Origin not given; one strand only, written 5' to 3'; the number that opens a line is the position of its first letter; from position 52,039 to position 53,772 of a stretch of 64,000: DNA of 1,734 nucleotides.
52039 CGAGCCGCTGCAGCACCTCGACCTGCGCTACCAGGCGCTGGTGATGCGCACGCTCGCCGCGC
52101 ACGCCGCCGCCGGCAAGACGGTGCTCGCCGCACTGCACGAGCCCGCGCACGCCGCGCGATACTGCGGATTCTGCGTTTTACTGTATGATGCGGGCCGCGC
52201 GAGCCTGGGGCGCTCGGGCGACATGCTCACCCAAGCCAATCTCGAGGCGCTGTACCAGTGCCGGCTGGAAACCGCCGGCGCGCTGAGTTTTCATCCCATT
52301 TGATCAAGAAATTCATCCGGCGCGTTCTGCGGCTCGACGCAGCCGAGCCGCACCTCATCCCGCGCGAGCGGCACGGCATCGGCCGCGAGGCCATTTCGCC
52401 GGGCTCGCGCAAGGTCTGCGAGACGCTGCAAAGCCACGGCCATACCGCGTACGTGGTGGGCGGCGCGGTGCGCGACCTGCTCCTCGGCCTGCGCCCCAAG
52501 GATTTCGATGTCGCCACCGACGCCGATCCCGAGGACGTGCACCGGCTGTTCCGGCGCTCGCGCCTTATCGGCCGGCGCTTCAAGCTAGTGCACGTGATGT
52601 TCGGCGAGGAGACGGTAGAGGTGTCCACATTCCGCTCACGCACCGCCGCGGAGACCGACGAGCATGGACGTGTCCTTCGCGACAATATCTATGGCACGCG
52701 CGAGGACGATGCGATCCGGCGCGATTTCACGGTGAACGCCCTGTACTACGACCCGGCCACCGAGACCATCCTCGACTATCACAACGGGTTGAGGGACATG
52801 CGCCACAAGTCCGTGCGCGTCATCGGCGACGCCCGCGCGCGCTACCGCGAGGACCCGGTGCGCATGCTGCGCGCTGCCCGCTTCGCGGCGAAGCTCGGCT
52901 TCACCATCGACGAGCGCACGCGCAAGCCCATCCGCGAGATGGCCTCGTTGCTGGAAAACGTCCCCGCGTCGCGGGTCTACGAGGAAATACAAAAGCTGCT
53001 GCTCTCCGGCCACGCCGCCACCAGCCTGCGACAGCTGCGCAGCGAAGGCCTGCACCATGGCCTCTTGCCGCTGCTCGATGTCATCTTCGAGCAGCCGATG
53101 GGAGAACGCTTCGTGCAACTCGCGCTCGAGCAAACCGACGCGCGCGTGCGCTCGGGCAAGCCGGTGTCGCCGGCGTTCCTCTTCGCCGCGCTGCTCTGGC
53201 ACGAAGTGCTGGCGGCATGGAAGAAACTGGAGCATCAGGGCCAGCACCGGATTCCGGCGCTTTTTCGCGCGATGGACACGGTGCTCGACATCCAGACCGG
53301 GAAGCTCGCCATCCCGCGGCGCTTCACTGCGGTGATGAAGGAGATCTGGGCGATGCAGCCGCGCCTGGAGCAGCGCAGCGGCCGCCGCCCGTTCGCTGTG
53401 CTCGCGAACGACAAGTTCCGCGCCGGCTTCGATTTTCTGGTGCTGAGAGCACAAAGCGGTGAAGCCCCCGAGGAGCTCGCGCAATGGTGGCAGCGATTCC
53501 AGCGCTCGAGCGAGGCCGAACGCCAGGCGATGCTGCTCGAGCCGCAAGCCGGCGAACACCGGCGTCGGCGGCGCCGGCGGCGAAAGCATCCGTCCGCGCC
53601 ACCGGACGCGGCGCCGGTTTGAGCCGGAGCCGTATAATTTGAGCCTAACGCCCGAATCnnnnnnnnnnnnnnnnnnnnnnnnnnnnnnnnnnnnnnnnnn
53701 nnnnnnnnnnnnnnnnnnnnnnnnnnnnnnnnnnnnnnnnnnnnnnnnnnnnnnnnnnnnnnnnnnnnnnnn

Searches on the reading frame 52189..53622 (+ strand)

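Call 36: search_protein_families(library=pfam, proteins=[window:52189-53622:+], max_evalue=0.00001)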
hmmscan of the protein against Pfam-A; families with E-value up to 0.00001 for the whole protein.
window:52189-53622:+ (477 aa): 3 families
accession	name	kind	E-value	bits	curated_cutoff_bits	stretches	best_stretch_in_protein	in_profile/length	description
PF12626.12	PolyA_pol_arg_C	-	5.2e-42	143.1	22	1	350-466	1-119/119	Polymerase A arginine-rich C-terminus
PF01743.26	PolyA_pol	-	1.8e-36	125.7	23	1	87-210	1-126/126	Poly A polymerase head domain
PF12627.12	PolyA_pol_RNAbd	-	4.8e-22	77.9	22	1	237-297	1-61/64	Probable RNA and SrmB- binding site of polymerase A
